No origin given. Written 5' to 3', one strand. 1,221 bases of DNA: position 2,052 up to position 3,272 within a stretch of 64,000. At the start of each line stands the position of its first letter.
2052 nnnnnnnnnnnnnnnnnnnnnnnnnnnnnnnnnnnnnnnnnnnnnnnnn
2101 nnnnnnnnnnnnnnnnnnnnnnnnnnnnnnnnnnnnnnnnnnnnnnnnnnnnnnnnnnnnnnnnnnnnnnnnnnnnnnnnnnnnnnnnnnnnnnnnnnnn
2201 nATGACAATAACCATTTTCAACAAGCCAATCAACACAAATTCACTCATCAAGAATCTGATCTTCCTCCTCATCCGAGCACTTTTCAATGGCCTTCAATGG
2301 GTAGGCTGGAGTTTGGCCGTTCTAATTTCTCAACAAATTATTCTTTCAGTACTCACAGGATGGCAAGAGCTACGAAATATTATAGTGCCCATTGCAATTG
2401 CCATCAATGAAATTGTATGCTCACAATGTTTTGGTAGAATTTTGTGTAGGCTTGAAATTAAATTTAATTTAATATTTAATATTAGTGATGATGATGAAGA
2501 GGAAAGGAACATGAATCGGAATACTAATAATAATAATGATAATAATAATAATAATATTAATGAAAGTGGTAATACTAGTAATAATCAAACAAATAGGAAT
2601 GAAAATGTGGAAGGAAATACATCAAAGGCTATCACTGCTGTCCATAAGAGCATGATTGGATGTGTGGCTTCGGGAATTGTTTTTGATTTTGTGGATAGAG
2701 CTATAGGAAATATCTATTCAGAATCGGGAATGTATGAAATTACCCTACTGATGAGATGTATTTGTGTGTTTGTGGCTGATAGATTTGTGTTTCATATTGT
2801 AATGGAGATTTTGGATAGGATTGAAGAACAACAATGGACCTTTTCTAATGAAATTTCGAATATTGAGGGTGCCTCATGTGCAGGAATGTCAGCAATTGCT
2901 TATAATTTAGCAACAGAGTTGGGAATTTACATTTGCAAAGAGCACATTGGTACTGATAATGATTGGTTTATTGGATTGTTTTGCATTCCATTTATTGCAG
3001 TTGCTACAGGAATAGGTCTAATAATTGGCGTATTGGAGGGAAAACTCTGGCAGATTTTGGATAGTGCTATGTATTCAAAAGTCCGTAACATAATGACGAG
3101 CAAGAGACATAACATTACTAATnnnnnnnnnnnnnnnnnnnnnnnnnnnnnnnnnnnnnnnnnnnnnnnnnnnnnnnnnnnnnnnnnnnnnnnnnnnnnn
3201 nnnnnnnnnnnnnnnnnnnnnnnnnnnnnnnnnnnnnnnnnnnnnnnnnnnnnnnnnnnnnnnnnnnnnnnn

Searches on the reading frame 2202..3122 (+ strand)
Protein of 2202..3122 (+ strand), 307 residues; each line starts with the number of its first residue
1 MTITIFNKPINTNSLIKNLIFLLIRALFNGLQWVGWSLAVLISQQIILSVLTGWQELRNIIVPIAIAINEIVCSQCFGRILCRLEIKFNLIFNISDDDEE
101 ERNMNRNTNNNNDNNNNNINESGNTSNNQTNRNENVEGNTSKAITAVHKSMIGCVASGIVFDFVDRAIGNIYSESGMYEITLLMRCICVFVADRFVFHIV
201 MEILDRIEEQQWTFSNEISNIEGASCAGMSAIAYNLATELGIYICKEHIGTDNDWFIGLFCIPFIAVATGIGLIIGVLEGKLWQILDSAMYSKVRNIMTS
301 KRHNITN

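Call 50: search_protein_families(library=pfam, proteins=[window:2202-3122:+], max_evalue=0.01)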
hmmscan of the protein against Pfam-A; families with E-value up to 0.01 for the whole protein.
window:2202-3122:+ (307 aa): 0 families
